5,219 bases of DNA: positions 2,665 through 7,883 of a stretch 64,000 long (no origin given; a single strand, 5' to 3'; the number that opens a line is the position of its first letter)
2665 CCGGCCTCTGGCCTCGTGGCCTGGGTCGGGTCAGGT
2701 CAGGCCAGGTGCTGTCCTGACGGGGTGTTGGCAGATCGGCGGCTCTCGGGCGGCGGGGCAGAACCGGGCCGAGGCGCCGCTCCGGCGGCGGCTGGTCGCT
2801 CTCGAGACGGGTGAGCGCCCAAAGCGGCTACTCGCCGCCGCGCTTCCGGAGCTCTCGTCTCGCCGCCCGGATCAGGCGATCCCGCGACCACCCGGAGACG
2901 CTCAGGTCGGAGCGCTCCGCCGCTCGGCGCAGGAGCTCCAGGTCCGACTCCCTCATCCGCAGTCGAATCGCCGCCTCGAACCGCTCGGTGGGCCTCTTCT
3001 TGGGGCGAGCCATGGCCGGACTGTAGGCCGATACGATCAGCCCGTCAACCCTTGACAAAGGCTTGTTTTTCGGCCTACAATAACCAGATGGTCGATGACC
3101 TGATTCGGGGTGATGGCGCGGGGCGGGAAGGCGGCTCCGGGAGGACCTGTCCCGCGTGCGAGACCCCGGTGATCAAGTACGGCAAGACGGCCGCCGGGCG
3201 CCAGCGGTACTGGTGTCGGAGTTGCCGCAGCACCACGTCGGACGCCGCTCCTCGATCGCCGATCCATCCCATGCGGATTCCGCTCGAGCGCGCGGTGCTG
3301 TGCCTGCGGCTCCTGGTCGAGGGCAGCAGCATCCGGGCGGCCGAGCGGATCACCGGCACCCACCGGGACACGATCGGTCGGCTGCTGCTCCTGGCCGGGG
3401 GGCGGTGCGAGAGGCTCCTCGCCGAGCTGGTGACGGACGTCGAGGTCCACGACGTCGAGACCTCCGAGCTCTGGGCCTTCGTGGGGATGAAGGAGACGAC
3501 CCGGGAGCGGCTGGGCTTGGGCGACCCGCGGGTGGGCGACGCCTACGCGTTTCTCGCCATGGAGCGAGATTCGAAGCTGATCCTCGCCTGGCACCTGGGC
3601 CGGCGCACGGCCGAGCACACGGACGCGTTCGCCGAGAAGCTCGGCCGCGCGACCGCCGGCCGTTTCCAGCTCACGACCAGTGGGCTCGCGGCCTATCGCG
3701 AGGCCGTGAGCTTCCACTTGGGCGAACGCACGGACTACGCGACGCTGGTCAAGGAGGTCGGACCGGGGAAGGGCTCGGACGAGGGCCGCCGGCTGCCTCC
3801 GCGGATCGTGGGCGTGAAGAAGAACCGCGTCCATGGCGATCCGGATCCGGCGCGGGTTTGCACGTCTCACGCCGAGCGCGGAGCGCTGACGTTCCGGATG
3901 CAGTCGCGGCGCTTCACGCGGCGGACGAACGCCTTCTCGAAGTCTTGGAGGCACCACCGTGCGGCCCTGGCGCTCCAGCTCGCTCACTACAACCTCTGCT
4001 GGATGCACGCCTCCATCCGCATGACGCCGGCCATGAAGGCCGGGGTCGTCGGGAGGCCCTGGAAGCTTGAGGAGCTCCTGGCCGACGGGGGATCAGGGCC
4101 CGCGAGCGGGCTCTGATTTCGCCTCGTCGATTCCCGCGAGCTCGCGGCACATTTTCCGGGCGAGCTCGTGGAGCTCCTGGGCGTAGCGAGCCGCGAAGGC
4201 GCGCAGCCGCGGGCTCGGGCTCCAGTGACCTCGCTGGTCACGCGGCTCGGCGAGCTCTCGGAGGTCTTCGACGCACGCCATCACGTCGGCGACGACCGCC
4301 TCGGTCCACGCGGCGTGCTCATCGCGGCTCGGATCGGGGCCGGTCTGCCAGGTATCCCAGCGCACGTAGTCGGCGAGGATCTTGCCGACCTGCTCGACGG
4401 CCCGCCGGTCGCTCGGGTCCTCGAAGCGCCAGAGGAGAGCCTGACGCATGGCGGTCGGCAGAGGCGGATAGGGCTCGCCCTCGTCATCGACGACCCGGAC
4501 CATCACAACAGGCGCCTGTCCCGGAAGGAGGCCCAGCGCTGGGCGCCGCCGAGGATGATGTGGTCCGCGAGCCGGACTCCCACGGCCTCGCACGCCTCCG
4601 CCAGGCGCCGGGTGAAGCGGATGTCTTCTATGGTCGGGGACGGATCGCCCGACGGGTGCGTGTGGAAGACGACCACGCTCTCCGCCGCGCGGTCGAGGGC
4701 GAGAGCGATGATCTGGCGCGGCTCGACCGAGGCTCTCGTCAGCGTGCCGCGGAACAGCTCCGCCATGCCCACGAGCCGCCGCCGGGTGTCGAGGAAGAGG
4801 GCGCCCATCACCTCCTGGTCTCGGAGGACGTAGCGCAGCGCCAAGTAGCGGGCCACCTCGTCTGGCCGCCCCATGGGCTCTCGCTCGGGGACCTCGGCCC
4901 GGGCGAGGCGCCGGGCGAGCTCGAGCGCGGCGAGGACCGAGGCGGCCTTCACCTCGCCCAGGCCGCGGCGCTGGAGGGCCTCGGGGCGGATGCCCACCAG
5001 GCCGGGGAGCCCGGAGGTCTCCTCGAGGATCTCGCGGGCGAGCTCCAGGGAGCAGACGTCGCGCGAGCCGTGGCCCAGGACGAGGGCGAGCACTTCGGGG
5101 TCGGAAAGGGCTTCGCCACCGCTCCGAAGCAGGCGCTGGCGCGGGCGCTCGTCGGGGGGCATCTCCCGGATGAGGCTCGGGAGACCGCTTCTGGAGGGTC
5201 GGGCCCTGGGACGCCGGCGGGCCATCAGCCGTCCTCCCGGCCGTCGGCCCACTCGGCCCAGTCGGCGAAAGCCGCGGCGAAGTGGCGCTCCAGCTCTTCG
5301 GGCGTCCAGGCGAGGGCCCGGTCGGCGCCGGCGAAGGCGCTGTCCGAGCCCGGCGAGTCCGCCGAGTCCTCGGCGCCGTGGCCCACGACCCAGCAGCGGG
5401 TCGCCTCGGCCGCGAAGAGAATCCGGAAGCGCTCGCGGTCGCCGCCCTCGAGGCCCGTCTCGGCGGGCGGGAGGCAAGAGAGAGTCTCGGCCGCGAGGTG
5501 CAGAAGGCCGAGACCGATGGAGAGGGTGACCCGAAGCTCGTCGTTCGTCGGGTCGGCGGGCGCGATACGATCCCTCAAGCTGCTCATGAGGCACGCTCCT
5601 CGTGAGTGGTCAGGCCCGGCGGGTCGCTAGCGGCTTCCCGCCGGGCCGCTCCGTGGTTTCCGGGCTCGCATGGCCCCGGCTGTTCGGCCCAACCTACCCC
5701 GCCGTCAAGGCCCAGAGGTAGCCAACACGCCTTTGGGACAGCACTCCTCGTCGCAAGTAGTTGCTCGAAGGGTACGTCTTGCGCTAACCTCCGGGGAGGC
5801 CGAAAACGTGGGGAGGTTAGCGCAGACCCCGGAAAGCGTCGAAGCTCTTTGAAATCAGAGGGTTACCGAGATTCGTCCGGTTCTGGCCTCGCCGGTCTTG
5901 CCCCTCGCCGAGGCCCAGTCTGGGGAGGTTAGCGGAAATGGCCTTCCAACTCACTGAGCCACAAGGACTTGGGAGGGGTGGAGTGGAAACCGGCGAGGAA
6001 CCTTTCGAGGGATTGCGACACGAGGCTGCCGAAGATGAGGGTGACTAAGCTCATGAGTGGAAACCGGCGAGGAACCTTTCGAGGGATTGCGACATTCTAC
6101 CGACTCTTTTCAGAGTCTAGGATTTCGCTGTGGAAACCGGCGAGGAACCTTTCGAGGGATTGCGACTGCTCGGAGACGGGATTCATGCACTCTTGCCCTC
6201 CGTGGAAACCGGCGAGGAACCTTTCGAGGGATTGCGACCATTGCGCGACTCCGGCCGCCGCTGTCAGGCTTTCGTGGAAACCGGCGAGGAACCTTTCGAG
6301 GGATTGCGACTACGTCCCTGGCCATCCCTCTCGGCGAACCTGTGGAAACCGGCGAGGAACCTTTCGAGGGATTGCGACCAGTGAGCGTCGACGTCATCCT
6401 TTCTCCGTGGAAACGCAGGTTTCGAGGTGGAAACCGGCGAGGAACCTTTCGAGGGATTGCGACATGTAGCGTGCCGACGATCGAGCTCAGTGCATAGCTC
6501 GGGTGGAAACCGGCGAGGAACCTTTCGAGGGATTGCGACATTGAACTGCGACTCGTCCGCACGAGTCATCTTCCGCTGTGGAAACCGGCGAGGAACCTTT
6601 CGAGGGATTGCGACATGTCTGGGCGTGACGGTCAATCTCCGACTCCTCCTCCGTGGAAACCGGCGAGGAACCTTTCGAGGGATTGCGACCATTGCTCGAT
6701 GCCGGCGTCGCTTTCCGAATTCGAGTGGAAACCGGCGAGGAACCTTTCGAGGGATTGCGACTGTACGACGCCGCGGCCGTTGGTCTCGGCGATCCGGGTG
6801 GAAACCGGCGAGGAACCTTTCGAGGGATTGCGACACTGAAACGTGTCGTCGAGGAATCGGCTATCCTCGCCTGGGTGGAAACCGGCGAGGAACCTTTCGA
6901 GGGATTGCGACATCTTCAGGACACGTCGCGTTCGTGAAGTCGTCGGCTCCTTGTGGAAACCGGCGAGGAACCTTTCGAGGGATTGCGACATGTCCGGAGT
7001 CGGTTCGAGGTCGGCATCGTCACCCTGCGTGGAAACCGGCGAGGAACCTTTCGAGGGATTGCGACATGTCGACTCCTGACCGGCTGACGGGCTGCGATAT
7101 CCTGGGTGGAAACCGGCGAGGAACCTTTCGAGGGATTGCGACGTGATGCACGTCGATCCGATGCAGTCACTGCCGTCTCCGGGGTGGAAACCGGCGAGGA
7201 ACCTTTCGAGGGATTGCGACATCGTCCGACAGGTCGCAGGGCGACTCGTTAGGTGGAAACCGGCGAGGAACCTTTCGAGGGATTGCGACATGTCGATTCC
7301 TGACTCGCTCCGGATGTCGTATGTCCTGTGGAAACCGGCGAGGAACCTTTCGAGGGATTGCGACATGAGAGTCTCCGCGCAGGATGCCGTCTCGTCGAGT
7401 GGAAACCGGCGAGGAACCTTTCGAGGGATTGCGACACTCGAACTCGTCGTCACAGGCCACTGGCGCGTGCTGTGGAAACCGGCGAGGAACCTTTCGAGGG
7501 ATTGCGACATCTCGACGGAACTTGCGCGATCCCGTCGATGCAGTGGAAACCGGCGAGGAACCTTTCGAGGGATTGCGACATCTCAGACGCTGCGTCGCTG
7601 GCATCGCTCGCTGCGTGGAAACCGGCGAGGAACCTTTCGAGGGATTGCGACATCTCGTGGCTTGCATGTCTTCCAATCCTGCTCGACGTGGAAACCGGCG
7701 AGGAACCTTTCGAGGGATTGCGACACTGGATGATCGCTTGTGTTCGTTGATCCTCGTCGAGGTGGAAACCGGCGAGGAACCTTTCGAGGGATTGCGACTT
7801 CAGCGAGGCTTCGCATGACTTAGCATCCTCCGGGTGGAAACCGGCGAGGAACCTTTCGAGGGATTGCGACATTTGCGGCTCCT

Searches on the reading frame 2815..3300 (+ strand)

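Call 76: search_protein_families(library=pfam, proteins=[window:2815-3300:+], max_evalue=0.001)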
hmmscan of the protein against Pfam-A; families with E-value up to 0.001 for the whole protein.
window:2815-3300:+ (162 aa): 1 family
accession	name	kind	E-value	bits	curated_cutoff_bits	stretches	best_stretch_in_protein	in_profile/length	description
PF03811.18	Zn_ribbon_InsA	-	1.1e-05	25.4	26.1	1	112-138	8-35/35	InsA N-terminal domain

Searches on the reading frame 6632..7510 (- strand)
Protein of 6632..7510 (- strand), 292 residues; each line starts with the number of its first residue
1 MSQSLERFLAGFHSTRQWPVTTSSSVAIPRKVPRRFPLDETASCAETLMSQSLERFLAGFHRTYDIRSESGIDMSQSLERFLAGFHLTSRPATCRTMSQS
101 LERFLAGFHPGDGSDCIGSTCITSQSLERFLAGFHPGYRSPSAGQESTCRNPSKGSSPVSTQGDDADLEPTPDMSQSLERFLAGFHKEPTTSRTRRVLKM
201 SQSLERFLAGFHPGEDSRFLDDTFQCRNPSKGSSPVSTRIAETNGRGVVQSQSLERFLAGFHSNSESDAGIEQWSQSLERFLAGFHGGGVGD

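Call 73: search_protein_families(library=pfam, proteins=[window:6632-7510:-], max_evalue=0.001)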
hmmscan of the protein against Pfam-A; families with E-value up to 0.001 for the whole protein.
window:6632-7510:- (292 aa): 1 family
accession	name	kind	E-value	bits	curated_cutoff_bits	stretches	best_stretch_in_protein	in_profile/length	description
PF07723.19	LRR_2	-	1.6e-06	28.9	20.9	0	125-135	15-26/26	Leucine Rich Repeat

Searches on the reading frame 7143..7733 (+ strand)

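Call 73: search_protein_families(library=pfam, proteins=[window:7143-7733:+], max_evalue=0.001)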
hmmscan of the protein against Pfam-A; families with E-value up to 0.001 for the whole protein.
window:7143-7733:+ (196 aa): 2 families
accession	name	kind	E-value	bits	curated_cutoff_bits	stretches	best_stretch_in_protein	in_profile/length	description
PF02244.21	Propep_M14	-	0.00043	20.8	22.1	0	59-81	22-44/73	Carboxypeptidase activation peptide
PF08127.18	Propeptide_C1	-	0.00061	20.2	32.7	0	181-190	14-23/40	Peptidase family C1 propeptide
